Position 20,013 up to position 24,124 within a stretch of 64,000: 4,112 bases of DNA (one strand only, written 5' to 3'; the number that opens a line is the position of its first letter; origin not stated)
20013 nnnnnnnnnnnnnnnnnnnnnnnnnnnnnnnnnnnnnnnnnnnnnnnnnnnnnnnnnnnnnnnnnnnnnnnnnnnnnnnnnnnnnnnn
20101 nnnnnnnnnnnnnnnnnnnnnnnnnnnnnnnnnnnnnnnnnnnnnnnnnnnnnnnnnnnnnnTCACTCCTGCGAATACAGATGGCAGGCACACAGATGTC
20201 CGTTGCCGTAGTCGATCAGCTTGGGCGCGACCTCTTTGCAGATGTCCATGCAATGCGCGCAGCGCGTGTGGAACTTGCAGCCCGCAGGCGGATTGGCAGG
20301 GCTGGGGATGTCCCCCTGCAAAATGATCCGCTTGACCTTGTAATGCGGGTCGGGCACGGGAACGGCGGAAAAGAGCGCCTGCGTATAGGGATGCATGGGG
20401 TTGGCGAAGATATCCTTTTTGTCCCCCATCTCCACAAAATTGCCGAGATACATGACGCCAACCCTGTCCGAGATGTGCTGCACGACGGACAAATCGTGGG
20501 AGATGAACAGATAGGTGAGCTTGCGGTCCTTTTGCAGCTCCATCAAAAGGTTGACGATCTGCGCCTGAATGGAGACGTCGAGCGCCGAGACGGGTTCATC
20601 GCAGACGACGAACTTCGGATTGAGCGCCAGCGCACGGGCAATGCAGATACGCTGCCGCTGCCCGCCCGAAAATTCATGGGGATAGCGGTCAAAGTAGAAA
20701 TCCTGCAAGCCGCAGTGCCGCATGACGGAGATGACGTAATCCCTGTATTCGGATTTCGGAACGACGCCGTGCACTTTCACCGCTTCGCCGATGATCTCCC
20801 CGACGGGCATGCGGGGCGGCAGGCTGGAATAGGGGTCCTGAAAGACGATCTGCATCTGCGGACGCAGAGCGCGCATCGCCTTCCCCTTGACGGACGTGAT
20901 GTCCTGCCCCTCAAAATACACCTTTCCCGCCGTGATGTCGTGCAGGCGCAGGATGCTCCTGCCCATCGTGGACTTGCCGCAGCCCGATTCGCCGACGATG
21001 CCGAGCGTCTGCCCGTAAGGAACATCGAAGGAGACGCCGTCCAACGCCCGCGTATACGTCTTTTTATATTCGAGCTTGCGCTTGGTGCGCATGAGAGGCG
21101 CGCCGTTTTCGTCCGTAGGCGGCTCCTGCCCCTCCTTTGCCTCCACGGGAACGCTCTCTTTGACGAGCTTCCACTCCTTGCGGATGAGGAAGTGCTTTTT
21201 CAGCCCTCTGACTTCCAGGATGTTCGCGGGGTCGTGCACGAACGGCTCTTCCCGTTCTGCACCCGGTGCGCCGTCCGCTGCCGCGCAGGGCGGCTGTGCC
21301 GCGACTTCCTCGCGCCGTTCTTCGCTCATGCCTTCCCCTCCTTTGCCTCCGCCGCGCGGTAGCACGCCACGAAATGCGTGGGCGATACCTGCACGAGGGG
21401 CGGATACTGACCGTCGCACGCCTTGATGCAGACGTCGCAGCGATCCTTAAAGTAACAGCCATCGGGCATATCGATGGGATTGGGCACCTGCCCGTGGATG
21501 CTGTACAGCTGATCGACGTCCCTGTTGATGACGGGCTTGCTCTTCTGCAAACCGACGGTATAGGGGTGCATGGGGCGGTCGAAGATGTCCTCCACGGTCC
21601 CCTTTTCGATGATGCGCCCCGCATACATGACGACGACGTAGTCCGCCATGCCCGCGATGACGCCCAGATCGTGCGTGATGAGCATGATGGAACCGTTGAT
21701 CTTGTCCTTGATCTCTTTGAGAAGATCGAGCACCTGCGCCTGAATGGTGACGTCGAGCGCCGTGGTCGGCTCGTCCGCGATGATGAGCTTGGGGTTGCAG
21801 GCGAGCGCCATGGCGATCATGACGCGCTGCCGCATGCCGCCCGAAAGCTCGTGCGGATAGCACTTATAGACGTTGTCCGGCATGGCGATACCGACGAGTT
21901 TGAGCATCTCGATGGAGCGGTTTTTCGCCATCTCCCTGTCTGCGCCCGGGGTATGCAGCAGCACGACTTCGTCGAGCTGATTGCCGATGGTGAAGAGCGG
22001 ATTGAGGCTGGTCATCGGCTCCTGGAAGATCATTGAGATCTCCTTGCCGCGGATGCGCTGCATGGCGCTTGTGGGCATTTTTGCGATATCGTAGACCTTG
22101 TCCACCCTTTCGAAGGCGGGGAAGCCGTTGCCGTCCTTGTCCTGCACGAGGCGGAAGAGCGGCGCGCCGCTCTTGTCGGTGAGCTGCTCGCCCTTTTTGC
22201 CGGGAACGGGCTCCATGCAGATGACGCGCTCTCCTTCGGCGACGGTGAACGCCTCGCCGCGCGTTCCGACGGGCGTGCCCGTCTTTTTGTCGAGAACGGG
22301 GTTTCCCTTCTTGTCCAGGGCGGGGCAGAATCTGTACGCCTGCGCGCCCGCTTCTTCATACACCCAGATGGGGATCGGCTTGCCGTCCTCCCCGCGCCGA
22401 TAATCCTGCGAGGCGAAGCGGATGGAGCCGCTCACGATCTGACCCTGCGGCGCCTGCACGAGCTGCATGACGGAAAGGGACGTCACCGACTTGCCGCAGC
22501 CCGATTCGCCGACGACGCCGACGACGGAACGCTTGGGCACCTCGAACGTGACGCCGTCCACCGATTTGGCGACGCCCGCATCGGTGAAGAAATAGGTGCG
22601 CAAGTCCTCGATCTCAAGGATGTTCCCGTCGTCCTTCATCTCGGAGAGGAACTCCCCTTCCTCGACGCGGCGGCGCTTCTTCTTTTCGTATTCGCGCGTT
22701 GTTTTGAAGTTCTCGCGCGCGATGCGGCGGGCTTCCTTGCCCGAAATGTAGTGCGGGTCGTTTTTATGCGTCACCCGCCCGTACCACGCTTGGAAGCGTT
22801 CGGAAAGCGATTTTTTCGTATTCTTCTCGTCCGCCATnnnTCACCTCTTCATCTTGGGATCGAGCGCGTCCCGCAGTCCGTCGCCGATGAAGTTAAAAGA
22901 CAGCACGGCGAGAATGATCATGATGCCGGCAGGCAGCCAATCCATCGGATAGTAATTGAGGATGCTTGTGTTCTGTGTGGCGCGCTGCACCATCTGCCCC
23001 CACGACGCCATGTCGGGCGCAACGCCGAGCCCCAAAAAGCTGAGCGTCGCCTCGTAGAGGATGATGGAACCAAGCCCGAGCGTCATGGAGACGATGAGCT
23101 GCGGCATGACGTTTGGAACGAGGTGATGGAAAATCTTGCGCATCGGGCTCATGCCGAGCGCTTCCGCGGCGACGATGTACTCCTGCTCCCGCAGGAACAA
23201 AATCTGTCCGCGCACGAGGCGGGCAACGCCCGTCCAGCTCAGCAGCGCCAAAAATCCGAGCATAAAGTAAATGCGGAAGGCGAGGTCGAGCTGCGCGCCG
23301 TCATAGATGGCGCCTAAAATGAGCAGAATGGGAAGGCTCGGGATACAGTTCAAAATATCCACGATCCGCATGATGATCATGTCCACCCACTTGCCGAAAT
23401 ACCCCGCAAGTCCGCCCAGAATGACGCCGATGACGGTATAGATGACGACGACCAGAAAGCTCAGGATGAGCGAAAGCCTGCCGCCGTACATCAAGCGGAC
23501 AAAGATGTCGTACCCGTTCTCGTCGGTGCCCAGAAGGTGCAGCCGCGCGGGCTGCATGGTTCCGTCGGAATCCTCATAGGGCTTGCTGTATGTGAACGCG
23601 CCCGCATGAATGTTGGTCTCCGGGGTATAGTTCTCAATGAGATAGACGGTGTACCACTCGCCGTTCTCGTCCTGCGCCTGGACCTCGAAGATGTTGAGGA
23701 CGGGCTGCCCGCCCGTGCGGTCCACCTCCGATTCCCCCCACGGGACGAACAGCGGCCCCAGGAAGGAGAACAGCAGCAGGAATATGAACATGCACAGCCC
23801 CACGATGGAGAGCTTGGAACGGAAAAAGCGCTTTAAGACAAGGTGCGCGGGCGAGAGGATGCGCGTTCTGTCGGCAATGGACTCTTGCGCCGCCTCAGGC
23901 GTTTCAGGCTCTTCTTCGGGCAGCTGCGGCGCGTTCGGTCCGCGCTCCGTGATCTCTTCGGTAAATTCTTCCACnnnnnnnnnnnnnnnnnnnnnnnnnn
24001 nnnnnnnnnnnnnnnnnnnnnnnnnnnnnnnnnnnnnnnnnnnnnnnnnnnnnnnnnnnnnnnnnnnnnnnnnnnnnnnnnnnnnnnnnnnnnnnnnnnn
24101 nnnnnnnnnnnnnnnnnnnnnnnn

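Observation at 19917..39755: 19.7-kb nine-gene operon coupling a giant S8 envelope protease and BspA-LRR lipoproteins to an Opp-type importer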

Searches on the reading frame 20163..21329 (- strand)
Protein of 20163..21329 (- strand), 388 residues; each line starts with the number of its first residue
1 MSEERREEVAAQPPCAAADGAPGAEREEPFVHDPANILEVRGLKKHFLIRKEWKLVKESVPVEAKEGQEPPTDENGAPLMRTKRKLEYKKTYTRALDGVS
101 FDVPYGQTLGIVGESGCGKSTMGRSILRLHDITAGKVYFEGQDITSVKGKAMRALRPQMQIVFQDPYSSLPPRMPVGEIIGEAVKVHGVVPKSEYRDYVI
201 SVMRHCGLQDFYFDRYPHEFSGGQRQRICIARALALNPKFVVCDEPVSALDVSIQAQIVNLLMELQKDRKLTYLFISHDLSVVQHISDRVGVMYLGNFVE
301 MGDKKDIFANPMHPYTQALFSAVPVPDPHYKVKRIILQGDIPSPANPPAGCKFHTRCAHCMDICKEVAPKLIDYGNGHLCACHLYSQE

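Call 4: search_protein_families(library=pfam, proteins=[window:20163-21329:-], max_evalue=0.01)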
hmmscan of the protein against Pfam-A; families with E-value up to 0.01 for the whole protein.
window:20163-21329:- (388 aa): 4 families
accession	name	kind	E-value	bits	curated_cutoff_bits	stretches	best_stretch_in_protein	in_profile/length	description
PF00005.33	ABC_tran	-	7.5e-31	108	25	1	96-247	1-136/137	ABC transporter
PF08352.17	oligo_HPY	-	2.9e-21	76.1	27.1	1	299-364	1-65/65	Oligopeptide/dipeptide transporter, C-terminal region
PF13304.12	AAA_21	-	2.9e-05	24.7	27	1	213-282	231-302/304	AAA domain, putative AbiEii toxin, Type IV TA system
PF02463.25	SMC_N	-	0.00052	19.9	40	0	110-293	28-212/220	RecF/RecN/SMC N terminal domain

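Call 56: search_protein_families(library=ncbifam, proteins=[window:20163-21329:-], max_evalue=0.001)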
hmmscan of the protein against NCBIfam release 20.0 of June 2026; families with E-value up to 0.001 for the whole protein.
window:20163-21329:- (388 aa): 188 families (the best 25 are shown)
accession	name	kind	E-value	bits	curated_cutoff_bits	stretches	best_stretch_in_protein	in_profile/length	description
NF008453.0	PRK11308.1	subfamily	1.3e-119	399.4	408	1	83-386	25-327/334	dipeptide ABC transporter ATP-binding protein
NF011659.0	PRK15079.1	equivalog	3.3e-114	381.1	540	1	88-382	31-328/334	murein tripeptide/oligopeptide ABC transporter ATP binding protein OppF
NF043071.1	DppF_dipep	equivalog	2.6e-109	365.6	660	1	85-384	28-326/331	dipeptide ABC transporter ATP-binding subunit DppF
NF007613.0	PRK10261.1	equivalog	5.2e-95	319.1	1077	1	94-344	338-589/623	glutathione ABC transporter ATP-binding protein GsiA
NF043078.1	MMSYN1_0168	equivalog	1.4e-87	294.8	800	3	198-336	472-610/649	oligopeptide ABC transporter ATP-binding protein OppF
NF011713.0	PRK15134.1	equivalog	3.1e-72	243.9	834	1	89-320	295-526/529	microcin C ABC transporter ATP-binding protein YejF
NF008246.0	PRK11022.1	equivalog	9.1e-71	238.6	541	1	90-384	17-316/326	dipeptide ABC transporter ATP-binding protein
NF007010.1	PRK09473.1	subfamily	3.3e-69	233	575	1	93-385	18-314/318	oligopeptide ABC transporter ATP-binding protein OppD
TIGR02769.1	nickel_nikE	equivalog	1.9e-68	230.8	332.55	1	85-330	16-260/265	nickel import ATP-binding protein NikE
NF043079.1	MMSYN1_0167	equivalog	4.2e-65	220.6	740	2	150-384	298-534/561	oligopeptide ABC transporter ATP-binding protein OppD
NF007739.0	PRK10419.1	subfamily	5.7e-59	199.9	354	1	86-324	18-255/268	nickel ABC transporter ATP-binding protein NikE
NF047576.1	opine_ATP_CntF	equivalog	7.6e-56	189.3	385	1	89-323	13-253/264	staphylopine uptake ABC transporter ATP-binding protein CntF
NF047578.1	opine_ATP_CntD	equivalog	9.6e-56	188.9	380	1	89-323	13-253/266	staphylopine uptake ABC transporter ATP-binding protein CntD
TIGR02770.1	nickel_nikD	equivalog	9.6e-52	175.6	318.7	1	97-322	3-228/230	nickel import ATP-binding protein NikD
NF011692.0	PRK15112.1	equivalog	4.1e-50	170.9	452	1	88-321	22-252/269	putrescine export ABC transporter ATP-binding protein SapF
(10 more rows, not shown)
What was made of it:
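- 20163..21329 (-): OppF-like ATPase (388 aa) with a Cys-rich oligo_HPY tail. Calls 4 and 56.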

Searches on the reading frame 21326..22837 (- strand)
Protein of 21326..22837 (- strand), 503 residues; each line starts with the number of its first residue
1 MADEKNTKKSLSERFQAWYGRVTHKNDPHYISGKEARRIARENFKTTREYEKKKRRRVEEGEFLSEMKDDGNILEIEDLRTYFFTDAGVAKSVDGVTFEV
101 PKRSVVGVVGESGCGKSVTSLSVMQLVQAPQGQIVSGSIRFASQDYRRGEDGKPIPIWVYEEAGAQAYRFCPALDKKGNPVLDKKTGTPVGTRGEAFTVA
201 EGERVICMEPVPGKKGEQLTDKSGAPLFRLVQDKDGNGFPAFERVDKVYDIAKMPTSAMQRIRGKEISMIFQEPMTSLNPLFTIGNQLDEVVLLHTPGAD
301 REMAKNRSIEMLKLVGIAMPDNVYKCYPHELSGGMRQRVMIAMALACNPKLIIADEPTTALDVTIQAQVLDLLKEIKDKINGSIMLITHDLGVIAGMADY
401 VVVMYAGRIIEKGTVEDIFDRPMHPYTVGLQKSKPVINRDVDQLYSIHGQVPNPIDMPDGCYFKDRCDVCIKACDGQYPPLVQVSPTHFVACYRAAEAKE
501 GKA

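Call 4: search_protein_families(library=pfam, proteins=[window:21326-22837:-], max_evalue=0.01)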
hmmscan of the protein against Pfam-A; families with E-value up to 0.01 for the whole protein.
window:21326-22837:- (503 aa): 4 families
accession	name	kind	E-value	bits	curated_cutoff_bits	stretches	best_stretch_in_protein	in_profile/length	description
PF00005.33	ABC_tran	-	1.6e-23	84.2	25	2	258-359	52-137/137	ABC transporter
PF08352.17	oligo_HPY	-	1.7e-18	67.2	27.1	1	410-474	1-65/65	Oligopeptide/dipeptide transporter, C-terminal region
PF02463.25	SMC_N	-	0.00099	19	40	0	320-404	135-212/220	RecF/RecN/SMC N terminal domain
PF13304.12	AAA_21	-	0.0033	18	27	1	326-394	233-303/304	AAA domain, putative AbiEii toxin, Type IV TA system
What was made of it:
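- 21326..22837 (-): OppD-like ATPase (503 aa) with an N-terminal extension of about 72 aa, an insertion of about 110 aa (residues 143-253), and a Cys-rich oligo_HPY tail. Split ABC_tran hit plus oligo_HPY (call 4).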

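Call 54: search_solved_structures(query=window:21326-22837:-, max_evalue=1e-20, show_alignments=1)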
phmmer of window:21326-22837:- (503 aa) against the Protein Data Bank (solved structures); distinct sequences matched with E-value up to 1e-20: 73 (the best 60 are shown).
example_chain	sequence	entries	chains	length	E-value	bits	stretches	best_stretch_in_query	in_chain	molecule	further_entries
8j5q_D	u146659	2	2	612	1e-112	380.6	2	254-495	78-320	Uncharacterized ABC transporter ATP-binding protein Rv1281c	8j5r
8j5s_D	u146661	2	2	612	7.9e-112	377.6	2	254-495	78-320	Uncharacterized ABC transporter ATP-binding protein Rv1281c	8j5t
8wd9_D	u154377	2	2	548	1.7e-94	320.5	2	254-436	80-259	Probable dipeptide-transport ATP-binding protein ABC transporter DppD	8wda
8wdb_D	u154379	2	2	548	1.1e-93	317.8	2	254-436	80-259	Probable dipeptide-transport ATP-binding protein ABC transporter DppD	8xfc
8z21_C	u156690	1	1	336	3.8e-80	273.1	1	250-497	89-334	Oligopeptide transport ATP-binding protein OppD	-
8z1v_C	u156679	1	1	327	7.9e-79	268.8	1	253-488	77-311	Dipeptide transport ATP-binding protein DppD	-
8z1w_C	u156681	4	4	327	2.1e-78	267.4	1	253-488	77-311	Dipeptide transport ATP-binding protein DppD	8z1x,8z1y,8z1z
8z21_D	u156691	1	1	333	2e-63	218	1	262-494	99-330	Oligopeptide transport ATP-binding protein OppF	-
4fwi_B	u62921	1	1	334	1.3e-59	205.4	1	250-498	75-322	ABC-type dipeptide/oligopeptide/nickel transport system, ATPase component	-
8z1v_D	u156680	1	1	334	3.7e-58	200.6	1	258-495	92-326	Dipeptide transport ATP-binding protein DppF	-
8z1w_D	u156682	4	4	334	9.6e-58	199.2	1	258-495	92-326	Dipeptide transport ATP-binding protein DppF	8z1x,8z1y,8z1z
8s7v_K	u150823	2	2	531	8.6e-34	120.2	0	241-418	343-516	Glycine betaine/carnitine/choline transport ATP-binding protein OpuCA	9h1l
3tui_C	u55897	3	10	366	6.7e-32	114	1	258-428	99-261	Methionine import ATP-binding protein MetN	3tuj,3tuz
7z15_I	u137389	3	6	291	2.3e-31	112.3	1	257-431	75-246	Putative phosphonates utilization ATP-binding protein PhnK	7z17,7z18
3dhw_C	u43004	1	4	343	3.9e-31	111.5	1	257-428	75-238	Methionine import ATP-binding protein metN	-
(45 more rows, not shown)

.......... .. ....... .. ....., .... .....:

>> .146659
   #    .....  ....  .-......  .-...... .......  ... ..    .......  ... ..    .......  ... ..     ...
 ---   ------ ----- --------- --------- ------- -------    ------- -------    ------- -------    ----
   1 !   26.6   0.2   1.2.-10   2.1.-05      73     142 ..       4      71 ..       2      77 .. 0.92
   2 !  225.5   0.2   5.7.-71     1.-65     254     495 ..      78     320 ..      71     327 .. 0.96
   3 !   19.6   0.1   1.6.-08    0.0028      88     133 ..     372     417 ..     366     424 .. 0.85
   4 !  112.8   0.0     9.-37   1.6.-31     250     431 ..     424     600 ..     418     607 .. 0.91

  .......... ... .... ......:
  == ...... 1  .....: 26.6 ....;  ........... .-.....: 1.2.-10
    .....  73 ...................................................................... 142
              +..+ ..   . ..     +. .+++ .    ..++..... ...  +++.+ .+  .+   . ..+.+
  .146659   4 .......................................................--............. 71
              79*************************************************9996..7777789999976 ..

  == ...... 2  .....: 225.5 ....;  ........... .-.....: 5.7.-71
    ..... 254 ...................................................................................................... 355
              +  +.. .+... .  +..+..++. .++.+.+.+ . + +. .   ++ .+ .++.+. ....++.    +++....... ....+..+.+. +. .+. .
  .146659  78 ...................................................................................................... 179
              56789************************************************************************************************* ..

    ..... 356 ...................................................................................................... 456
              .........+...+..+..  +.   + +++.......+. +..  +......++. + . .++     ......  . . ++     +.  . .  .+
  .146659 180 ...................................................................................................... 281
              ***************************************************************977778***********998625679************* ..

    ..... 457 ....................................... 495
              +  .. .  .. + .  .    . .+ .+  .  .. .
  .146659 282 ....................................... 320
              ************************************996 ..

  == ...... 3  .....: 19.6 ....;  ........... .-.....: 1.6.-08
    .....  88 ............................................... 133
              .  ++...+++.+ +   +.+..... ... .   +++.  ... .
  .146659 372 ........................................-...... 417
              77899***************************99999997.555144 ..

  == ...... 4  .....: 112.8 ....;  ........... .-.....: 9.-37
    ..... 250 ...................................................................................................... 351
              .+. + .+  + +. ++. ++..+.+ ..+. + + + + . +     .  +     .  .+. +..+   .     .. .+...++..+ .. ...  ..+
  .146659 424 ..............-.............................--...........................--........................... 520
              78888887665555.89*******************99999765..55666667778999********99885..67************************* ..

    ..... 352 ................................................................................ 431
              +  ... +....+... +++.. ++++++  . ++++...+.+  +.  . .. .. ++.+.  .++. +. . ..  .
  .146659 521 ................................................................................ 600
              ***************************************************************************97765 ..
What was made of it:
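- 21326..22837 (-): Alignment to M. tuberculosis OppD, PDB 8j5q (call 54).
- On Opp/Dpp (PepT-type) ABC importer: OppD aligns to the solved M. tuberculosis OppD (call 54).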

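Call 56: search_protein_families(library=ncbifam, proteins=[window:21326-22837:-], max_evalue=0.001)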
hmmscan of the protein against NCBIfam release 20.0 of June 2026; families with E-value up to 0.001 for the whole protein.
window:21326-22837:- (503 aa): 187 families (the best 25 are shown)
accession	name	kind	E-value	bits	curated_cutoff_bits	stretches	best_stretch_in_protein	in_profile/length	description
NF007010.1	PRK09473.1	subfamily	1.1e-100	336.5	575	2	248-497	69-316/318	oligopeptide ABC transporter ATP-binding protein OppD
NF043079.1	MMSYN1_0167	equivalog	9.4e-95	318.5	740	2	256-490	297-530/561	oligopeptide ABC transporter ATP-binding protein OppD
NF008246.0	PRK11022.1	equivalog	2e-93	313.1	541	2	250-494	74-316/326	dipeptide ABC transporter ATP-binding protein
NF007613.0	PRK10261.1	equivalog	1.1e-78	265.2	1077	2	244-435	83-273/623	glutathione ABC transporter ATP-binding protein GsiA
NF011659.0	PRK15079.1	equivalog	2.4e-76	256.6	540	2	250-495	87-331/334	murein tripeptide/oligopeptide ABC transporter ATP binding protein OppF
NF008453.0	PRK11308.1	subfamily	4.5e-76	256.2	408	2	251-500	86-331/334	dipeptide ABC transporter ATP-binding protein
NF011713.0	PRK15134.1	equivalog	8.6e-75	252.3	834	2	257-435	84-261/529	microcin C ABC transporter ATP-binding protein YejF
TIGR02770.1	nickel_nikD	equivalog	8.8e-71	237.9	318.7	2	258-430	56-225/230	nickel import ATP-binding protein NikD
NF047576.1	opine_ATP_CntF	equivalog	3.9e-67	226.3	385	2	249-442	69-261/264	staphylopine uptake ABC transporter ATP-binding protein CntF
NF047578.1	opine_ATP_CntD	equivalog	2.5e-66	223.7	380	2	250-443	70-262/266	staphylopine uptake ABC transporter ATP-binding protein CntD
NF043071.1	DppF_dipep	equivalog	2.6e-64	217.7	660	2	256-494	91-326/331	dipeptide ABC transporter ATP-binding subunit DppF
NF011674.0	PRK15093.1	equivalog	3.9e-55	187.3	627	2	250-493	74-322/330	putrescine export ABC transporter ATP-binding protein SapD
NF043078.1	MMSYN1_0168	equivalog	8.6e-50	170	800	2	305-436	470-599/649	oligopeptide ABC transporter ATP-binding protein OppF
TIGR02769.1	nickel_nikE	equivalog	6.5e-40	137.3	332.55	1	250-419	74-239/265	nickel import ATP-binding protein NikE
TIGR01186.1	proV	subfamily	1.2e-39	136.4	326.6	1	184-427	1-226/363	betaine/proline/choline family ABC transporter ATP-binding protein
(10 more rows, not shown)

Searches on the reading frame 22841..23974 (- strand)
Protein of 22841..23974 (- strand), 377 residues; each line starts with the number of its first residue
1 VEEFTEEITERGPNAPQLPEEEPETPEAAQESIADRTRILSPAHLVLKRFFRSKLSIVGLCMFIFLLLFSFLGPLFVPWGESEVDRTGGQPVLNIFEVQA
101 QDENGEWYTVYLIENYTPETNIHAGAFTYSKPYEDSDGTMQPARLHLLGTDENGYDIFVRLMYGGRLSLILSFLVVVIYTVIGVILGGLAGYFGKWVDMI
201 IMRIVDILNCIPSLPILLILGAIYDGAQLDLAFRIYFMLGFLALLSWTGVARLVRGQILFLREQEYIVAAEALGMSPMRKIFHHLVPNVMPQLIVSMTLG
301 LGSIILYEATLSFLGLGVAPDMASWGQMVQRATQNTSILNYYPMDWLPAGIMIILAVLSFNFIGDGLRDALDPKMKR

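Call 4: search_protein_families(library=pfam, proteins=[window:22841-23974:-], max_evalue=0.01)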
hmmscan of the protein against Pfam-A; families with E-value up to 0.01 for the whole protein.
window:22841-23974:- (377 aa): 2 families
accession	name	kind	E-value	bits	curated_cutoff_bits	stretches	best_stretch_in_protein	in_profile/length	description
PF00528.27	BPD_transp_1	-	2.2e-33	116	26.4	1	183-377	1-184/184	Binding-protein-dependent transport system inner membrane component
PF12911.12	OppC_N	-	8.4e-11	42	23.9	1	41-85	1-45/53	N-terminal TM domain of oligopeptide transport permease C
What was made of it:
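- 22841..23974 (-): OppC-like permease (377 aa), longer than the Opp4C-type model (278 positions) that matches its C-terminal 236 residues. OppC_N plus BPD_transp_1 (call 4).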

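Call 56: search_protein_families(library=ncbifam, proteins=[window:22841-23974:-], max_evalue=0.001)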
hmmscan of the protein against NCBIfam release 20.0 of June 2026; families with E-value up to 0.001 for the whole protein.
window:22841-23974:- (377 aa): 18 families
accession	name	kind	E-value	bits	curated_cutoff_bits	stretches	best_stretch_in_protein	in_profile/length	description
NF045476.1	Opp4C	equivalog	2.9e-96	322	350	1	139-374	50-278/278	oligopeptide ABC transporter permease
NF045475.1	Opp3C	equivalog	3.3e-63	213.8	450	1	41-376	22-328/328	oligopeptide ABC transporter permease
NF045474.1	Opp2C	equivalog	3.6e-59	200.2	300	1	140-372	14-236/236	nickel transporter permease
TIGR02790.1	nickel_nikC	equivalog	1.1e-56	192.4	358.45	1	142-372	38-258/258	nickel ABC transporter permease subunit NikC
NF045473.1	Opp1C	equivalog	6.5e-55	186.4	350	1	124-375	24-267/267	nickel/cobalt ABC transporter permease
NF008160.0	PRK10913.1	equivalog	5.9e-54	183.5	483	1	145-376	78-299/300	dipeptide ABC transporter permease DppC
NF011662.0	PRK15082.1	equivalog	2e-52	178.4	484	1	140-377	75-302/303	glutathione ABC transporter permease GsiD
NF007376.0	PRK09881.1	equivalog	2.1e-52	178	434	1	140-375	68-293/298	D,D-dipeptide ABC transporter permease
NF007738.0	PRK10417.1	equivalog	8.3e-52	176.4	335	1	140-375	46-271/277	nickel ABC transporter permease subunit NikC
NF011935.0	PRK15406.1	equivalog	4.8e-50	171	433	1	144-374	80-300/302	oligopeptide ABC transporter permease OppC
NF043080.1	MMSYN1_0166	equivalog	9.4e-46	156.1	370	1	138-376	75-306/307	oligopeptide ABC transporter permease OppC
NF047573.1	opine_perm_CntC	exception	3.1e-43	148.1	440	1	143-375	49-271/271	staphylopine uptake ABC transporter permease subunit CntC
NF011596.0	PRK15021.1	subfamily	3.5e-32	111.8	439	1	140-374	115-338/341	microcin C ABC transporter permease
NF011691.0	PRK15111.1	equivalog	1e-26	94.2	379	1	147-372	77-292/296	putrescine export ABC transporter permease SapC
NF045470.1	Opp2B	equivalog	1.1e-05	24.8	350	1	157-310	83-248/300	nickel ABC transporter permease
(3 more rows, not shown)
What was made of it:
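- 22841..23974 (-): NCBIfam Opp4C, 322 bits against a cut-off of 350 (call 56).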
